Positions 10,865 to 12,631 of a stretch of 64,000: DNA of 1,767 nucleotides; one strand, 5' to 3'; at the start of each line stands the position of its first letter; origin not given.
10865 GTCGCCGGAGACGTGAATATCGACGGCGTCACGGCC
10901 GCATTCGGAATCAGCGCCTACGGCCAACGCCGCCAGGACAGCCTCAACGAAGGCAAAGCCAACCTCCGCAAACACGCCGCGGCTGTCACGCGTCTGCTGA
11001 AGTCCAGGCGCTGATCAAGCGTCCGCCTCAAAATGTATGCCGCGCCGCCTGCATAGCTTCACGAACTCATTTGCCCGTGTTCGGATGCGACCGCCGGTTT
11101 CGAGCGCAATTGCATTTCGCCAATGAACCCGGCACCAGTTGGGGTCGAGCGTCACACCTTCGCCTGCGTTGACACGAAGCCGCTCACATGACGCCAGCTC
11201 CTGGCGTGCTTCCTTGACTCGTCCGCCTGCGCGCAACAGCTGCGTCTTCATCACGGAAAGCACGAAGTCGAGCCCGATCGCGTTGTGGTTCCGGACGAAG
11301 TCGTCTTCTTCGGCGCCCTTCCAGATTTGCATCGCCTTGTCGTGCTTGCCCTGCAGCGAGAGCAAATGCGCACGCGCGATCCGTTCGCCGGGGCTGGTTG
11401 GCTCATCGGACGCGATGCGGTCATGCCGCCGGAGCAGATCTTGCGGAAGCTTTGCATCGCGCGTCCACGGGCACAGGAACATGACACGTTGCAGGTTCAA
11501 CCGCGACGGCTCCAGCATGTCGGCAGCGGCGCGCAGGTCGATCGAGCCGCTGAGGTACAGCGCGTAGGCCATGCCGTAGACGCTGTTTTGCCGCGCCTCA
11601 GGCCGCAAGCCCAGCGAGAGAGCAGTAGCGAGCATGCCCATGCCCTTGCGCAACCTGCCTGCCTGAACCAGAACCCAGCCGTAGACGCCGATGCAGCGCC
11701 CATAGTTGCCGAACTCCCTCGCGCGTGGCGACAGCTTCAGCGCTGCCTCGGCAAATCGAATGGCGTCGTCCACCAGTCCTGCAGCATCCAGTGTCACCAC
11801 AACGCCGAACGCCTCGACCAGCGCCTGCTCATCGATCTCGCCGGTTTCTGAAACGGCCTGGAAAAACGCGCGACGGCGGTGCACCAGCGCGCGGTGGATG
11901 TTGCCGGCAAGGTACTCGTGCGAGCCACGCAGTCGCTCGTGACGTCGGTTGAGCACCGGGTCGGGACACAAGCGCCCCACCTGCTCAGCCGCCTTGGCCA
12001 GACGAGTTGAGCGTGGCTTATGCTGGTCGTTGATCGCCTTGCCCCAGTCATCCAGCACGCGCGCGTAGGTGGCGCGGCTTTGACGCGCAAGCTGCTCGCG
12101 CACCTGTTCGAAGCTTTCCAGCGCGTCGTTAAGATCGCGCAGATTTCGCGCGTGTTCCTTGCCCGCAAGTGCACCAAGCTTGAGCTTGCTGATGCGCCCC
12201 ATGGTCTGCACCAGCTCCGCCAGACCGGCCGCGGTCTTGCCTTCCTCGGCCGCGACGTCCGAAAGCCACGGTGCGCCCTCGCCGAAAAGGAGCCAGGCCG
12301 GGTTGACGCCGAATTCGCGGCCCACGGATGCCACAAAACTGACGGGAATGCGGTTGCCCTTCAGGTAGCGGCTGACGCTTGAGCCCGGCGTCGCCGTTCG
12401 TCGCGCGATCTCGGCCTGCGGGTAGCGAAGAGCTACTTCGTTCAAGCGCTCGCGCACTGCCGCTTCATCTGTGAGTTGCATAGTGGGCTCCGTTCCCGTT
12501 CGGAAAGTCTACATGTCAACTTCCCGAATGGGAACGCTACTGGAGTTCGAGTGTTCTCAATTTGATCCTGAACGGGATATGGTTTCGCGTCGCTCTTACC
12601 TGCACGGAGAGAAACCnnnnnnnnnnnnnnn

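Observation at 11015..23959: Regulator-linked island of three giant secreted proteins sharing a NIDO-like N-domain and a common Cys-type C-terminal anchor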

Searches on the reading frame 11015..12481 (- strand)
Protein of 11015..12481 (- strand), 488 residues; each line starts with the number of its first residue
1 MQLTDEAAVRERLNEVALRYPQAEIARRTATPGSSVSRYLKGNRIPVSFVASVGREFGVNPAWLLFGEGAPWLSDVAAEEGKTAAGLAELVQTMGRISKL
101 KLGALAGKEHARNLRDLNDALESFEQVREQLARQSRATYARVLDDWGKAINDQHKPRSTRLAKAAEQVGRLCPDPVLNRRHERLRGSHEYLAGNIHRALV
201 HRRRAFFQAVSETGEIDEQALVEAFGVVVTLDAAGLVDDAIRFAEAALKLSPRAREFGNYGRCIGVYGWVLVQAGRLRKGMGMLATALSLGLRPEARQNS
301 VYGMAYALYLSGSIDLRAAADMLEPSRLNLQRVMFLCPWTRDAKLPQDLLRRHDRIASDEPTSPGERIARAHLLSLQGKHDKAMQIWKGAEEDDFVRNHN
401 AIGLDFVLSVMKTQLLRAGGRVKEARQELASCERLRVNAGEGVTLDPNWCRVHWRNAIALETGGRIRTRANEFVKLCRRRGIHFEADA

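Call 3: search_protein_families(library=pfam, proteins=[window:11015-12481:-], max_evalue=0.1)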
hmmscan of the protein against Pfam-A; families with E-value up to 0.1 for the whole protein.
window:11015-12481:- (488 aa): 6 families
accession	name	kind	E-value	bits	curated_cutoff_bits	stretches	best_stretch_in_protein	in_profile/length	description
PF13428.12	TPR_14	-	0.00078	20.3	23.5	0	231-256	11-36/44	Tetratricopeptide repeat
PF00515.34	TPR_1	-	0.0073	16.5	27.8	0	370-385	7-22/34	Tetratricopeptide repeat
PF09339.16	HTH_IclR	-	0.021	15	22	1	22-41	21-40/52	IclR helix-turn-helix domain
PF07719.23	TPR_2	-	0.025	15.1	27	0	233-253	13-33/34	Tetratricopeptide repeat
PF02601.20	Exonuc_VII_L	-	0.025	14.5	35.9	1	88-223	150-276/315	Exonuclease VII, large subunit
PF14559.12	TPR_19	-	0.044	14.5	25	0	233-288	3-52/68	Tetratricopeptide repeat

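Call 4: search_protein_families(library=ncbifam, proteins=[window:11015-12481:-], max_evalue=0.1)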
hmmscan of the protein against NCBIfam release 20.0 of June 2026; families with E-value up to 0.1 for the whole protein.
window:11015-12481:- (488 aa): 1 family
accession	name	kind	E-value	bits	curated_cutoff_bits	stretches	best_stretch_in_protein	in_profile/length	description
TIGR02917.1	PEP_TPR_lipo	equivalog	0.084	10.7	312.2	0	240-313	822-886/899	XrtA/PEP-CTERM system TPR-repeat protein PrsT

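Call 56: search_solved_structures(query=A3, max_evalue=10, show_alignments=2)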
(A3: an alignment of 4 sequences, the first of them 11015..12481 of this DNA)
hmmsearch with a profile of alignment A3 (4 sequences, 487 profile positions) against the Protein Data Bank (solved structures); distinct sequences matched with E-value up to 10: 7.
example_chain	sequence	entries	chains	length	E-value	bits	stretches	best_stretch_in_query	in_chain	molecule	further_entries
2fjr_A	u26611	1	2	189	0.0061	18.6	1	11-86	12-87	Repressor protein CI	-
4hn8_A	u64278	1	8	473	0.38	12.6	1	123-190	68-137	D-glucarate dehydratase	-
9bmk_A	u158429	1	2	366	0.9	11.4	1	432-483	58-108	Cellulase (Glycosyl hydrolase family 5)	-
9bjx_A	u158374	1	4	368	0.92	11.4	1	432-483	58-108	Cellulase (Glycosyl hydrolase family 5)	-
1per_L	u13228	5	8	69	1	11.3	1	16-68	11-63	PROTEIN (434 REPRESSOR) | 434 REPRESSOR | REPRESSOR PROTEIN CI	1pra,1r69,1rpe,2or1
1r63_A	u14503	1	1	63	1.3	10.8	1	16-67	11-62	REPRESSOR PROTEIN FROM BACTERIOPHAGE 434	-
2r63_A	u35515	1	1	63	1.5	10.7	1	19-67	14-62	REPRESSOR PROTEIN FROM BACTERIOPHAGE 434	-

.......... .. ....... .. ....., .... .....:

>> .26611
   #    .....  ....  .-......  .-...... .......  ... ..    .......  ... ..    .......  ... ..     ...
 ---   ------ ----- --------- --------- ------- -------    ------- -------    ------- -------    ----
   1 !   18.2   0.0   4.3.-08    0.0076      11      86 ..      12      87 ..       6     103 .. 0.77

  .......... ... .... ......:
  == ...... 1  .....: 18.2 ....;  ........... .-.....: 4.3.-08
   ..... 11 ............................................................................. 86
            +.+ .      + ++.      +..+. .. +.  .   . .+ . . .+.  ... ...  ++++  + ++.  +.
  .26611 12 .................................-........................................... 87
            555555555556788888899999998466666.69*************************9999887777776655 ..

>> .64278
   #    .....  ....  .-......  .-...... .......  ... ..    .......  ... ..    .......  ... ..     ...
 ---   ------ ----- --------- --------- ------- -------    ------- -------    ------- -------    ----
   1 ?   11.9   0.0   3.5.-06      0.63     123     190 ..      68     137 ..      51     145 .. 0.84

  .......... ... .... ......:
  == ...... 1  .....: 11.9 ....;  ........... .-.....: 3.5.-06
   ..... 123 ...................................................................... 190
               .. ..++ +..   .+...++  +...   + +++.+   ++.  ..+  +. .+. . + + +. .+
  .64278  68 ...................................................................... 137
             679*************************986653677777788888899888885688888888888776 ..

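Call 64: find_homologous_proteins(query=window:11015-12481:-)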
Query window:11015-12481:- (488 aa): 28 proteins with E <= 0.001 among 8000 candidates.
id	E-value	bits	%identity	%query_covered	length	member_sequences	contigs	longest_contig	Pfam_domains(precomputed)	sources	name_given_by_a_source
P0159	0.0e+0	1054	97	100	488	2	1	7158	-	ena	-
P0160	5.4e-287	970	89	100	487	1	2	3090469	-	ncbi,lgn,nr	ncbi:MAG: hypothetical protein H6839_01915 [Planctomycetes bacterium]|nr:hypothetical protein [Planc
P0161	4.7e-185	634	61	100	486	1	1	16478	-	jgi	jgi:tetratricopeptide (TPR) repeat protein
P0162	1.6e-176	606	59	99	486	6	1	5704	-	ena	-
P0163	3.8e-175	602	57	100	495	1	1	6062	-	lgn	-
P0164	3.0e-163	562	55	99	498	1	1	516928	-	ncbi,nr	ncbi:MAG: hypothetical protein KF754_01860 [Planctomycetes bacterium]|nr:hypothetical protein [Planc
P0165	1.6e-157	543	56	98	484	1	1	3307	-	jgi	jgi:tetratricopeptide (TPR) repeat protein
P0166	1.1e-156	541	55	98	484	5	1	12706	-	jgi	jgi:tetratricopeptide (TPR) repeat protein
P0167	1.3e-156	540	55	98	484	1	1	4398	-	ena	-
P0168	3.0e-147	510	53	99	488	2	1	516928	-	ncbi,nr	ncbi:MAG: helix-turn-helix transcriptional regulator [Planctomycetes bacterium]|nr:helix-turn-helix 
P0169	1.1e-114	402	44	98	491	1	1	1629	PF01381.29,PF07022.20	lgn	-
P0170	7.3e-99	350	40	98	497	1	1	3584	PF01381.29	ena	-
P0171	5.0e-94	334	40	99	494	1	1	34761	-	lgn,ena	-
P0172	4.9e-90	321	40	91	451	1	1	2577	-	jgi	jgi:hypothetical protein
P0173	4.5e-52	196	30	98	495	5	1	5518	-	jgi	jgi:hypothetical protein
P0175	2.5e-51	193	32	95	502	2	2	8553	-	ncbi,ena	-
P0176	2.4e-50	190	32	96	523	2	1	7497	-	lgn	-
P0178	1.5e-47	181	31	99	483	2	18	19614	-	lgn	-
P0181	4.4e-36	143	33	57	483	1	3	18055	-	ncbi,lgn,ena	-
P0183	8.2e-35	139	42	35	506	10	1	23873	PF01381.29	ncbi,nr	ncbi:MAG: hypothetical protein ICCCNLDF_01957 [Planctomycetes bacterium]|nr:hypothetical protein [Pl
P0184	2.6e-33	134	35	57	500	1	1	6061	PF12844.14,PF01381.29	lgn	-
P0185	1.9e-29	121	33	57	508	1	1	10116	PF12844.14,PF01381.29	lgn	-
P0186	1.5e-27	115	38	37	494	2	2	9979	-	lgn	-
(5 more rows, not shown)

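Call 65: find_encoding_contigs(protein=P0171, flank=8000, max_places=2)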
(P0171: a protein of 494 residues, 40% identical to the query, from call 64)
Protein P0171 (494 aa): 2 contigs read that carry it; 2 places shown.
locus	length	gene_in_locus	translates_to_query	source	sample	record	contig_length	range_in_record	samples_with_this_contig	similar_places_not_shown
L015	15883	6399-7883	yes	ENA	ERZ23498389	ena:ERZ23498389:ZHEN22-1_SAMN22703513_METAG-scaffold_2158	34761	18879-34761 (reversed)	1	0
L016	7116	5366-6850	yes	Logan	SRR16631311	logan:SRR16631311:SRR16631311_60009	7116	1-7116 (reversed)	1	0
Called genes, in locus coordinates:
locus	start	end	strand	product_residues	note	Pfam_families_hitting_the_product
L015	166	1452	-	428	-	PF04055:Radical_SAM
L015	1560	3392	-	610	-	PF13229:Beta_helix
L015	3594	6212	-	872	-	PF13229:Beta_helix (weak)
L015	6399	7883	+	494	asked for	-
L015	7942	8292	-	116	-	PF09966:DUF2200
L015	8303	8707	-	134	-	PF00903:Glyoxalase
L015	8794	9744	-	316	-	PF08016:PKD_channel, PF00520:Ion_trans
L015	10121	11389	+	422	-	PF04468:PSP1, PF28472:PSP1_3rd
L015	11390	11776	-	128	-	PF01850:PIN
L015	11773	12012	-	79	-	PF02604:PhdYeFM_antitox (weak)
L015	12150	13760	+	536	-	PF00133:tRNA-synt_1, PF01406:tRNA-synt_1e (weak), PF09334:tRNA-synt_1g, PF00133:tRNA-synt_1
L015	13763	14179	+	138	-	-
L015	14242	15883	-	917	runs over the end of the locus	PF07719:TPR_2 (faint), PF00263:Secretin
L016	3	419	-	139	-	?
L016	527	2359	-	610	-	PF13229:Beta_helix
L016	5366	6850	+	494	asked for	-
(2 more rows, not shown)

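Call 66: find_encoding_contigs(protein=P0183, flank=8000, max_places=2)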
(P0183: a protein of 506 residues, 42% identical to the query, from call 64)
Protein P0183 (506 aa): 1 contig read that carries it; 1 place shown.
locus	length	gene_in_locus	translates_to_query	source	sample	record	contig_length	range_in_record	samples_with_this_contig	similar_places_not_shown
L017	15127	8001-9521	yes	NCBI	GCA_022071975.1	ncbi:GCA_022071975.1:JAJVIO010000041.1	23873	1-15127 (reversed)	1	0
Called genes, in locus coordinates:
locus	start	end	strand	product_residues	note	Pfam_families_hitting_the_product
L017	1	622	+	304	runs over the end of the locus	PF01256:Carb_kinase, PF02110:HK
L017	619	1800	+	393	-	PF00202:Aminotran_3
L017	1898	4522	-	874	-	PF13620:CarboxypepD_reg (faint), PF17802:SpaA (faint)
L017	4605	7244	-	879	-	PF13620:CarboxypepD_reg (faint)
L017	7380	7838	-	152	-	-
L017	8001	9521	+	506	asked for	PF01381:HTH_3 (weak)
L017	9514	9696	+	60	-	-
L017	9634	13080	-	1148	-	PF02310:B12-binding, PF03308:MeaB, PF02492:cobW (weak), PF01642:MM_CoA_mutase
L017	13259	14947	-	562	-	-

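Call 67: find_encoding_contigs(protein=P0178, flank=8000, max_places=2)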
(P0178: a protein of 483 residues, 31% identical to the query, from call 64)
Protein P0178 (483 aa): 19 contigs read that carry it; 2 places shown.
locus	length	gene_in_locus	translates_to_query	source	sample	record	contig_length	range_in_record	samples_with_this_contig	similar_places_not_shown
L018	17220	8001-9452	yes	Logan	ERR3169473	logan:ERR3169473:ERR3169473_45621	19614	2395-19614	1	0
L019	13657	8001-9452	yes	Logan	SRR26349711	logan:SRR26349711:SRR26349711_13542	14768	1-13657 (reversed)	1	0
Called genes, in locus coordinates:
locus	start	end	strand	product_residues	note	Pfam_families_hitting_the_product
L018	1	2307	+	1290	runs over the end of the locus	-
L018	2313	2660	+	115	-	-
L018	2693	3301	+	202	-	-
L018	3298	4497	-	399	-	PF01790:LGT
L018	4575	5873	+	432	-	PF01494:FAD_binding_3, PF01266:DAO (faint), PF04820:Trp_halogenase, PF13450:NAD_binding_8 (weak), PF04820:Trp_halogenase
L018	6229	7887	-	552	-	-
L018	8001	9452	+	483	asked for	-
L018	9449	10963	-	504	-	-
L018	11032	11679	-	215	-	PF04536:TPM_phosphatase (faint)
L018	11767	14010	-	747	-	PF00069:Pkinase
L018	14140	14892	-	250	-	PF07638:Sigma70_ECF (weak), PF04542:Sigma70_r2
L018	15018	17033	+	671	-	PF16697:Yop-YscD_cpl (weak), PF00498:FHA, PF00012:HSP70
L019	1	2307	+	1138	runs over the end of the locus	?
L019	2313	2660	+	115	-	-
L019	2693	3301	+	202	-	-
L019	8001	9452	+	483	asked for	-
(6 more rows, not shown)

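Call 68: find_encoding_contigs(protein=P0181, flank=8000, max_places=2)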
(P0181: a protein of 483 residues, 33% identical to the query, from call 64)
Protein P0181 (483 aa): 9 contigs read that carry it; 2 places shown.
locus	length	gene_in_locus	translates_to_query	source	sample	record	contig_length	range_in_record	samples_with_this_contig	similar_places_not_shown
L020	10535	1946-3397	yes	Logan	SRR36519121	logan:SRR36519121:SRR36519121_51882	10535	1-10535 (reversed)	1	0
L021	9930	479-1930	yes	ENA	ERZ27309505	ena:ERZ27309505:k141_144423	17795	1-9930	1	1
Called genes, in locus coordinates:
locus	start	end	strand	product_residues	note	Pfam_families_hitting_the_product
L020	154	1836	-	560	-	PF22352:K319L-like_PKD (faint), PF05345:He_PIG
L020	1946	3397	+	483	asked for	-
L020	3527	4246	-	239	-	PF00005:ABC_tran, PF02463:SMC_N (faint), PF13304:AAA_21 (faint)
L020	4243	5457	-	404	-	PF12704:MacB_PCD, PF02687:FtsX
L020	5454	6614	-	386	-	PF25917:BSH_RND (faint), PF25973:BSH_CzcB (weak), PF25876:HH_MFP_RND (weak), PF25954:Beta-barrel_RND_2 (weak), PF25967:RND-MFP_C (weak)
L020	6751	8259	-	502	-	PF04280:Tim44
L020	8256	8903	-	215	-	PF04536:TPM_phosphatase (faint)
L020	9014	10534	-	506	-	?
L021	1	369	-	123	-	?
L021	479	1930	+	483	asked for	-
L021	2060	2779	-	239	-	PF00005:ABC_tran, PF02463:SMC_N (faint), PF13304:AAA_21 (faint)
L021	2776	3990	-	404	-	PF12704:MacB_PCD, PF02687:FtsX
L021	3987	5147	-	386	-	PF25917:BSH_RND (faint), PF25973:BSH_CzcB (weak), PF25876:HH_MFP_RND (weak), PF25954:Beta-barrel_RND_2 (weak), PF25967:RND-MFP_C (weak)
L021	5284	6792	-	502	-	PF04280:Tim44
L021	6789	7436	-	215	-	PF04536:TPM_phosphatase (faint)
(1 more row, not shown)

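Call 88: find_encoding_contigs(protein=P0175, flank=6000, max_places=1)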
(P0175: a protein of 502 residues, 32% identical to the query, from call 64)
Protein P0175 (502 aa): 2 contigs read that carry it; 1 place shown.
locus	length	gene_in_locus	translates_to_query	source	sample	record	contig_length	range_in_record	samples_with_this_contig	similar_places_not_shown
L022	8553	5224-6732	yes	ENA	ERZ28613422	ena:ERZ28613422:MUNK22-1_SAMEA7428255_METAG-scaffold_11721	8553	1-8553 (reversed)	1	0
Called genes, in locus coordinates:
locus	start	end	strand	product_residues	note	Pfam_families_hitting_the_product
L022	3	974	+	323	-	?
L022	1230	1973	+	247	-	PF01163:RIO1, PF06293:Kdo (weak)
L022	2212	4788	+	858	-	PF02861:Clp_N, PF23569:NBD_SMAX1, PF00004:AAA, PF17871:AAA_lid_9, PF00004:AAA, PF07724:AAA_2, PF07728:AAA_5, PF10431:ClpB_D2-small, +9 more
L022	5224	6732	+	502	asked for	-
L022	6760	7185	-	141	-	PF01741:MscL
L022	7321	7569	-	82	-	-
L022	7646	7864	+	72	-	-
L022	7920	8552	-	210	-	?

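Call 89: find_encoding_contigs(protein=P0176, flank=6000, max_places=1)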
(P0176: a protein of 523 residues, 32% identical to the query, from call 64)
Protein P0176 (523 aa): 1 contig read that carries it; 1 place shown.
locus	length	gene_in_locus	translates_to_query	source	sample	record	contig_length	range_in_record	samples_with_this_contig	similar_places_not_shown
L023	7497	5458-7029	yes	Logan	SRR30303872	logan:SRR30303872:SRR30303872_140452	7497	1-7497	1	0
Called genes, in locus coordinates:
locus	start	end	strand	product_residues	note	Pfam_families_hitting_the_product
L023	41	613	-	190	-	PF12728:HTH_17, PF00072:Response_reg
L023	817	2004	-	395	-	PF00383:dCMP_cyt_deam_1, PF14437:MafB19-deam (weak), PF01872:RibD_C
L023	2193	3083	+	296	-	-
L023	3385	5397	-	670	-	PF05345:He_PIG, PF22352:K319L-like_PKD (faint), PF12708:Pect-lyase_RHGA_epim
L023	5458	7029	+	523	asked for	-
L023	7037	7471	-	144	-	-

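Call 90: find_encoding_contigs(protein=P0185, flank=6000, max_places=1)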
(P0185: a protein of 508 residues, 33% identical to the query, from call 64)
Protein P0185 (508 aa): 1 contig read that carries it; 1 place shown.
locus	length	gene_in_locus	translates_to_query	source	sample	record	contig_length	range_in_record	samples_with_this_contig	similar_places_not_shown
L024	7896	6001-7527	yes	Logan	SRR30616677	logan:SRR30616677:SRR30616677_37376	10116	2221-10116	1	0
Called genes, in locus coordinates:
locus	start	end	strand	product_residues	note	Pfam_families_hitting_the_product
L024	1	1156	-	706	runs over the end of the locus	PF13620:CarboxypepD_reg (weak)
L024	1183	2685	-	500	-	-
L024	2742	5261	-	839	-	PF13620:CarboxypepD_reg (weak)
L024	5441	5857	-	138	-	-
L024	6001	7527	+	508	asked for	PF12844:HTH_19 (weak), PF01381:HTH_3 (weak)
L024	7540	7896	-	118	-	?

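Call 91: find_encoding_contigs(protein=P0186, flank=6000, max_places=1)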
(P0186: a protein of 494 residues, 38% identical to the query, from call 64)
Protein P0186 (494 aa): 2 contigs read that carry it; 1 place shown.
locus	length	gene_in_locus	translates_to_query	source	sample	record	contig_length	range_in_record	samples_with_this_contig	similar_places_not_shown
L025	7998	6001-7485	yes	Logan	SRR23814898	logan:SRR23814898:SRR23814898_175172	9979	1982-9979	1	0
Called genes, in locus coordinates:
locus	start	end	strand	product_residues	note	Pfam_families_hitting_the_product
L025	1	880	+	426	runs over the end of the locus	PF00202:Aminotran_3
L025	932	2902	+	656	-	PF13428:TPR_14 (faint), PF13432:TPR_16 (faint), PF14559:TPR_19 (faint), PF13424:TPR_12 (faint), PF13431:TPR_17 (faint), PF07719:TPR_2 (faint), PF12895:ANAPC3 (faint)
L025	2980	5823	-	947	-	PF24681:Kelch_KLHDC2_KLHL20_DRC7, PF13415:Beta-prop_FBX42, PF24981:Beta-prop_ATRN-LZTR1, PF24681:Kelch_KLHDC2_KLHL20_DRC7, PF13415:Beta-prop_FBX42, PF24681:Kelch_KLHDC2_KLHL20_DRC7, PF24681:Kelch_KLHDC2_KLHL20_DRC7, PF05345:He_PIG, +6 more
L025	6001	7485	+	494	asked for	-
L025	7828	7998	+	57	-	?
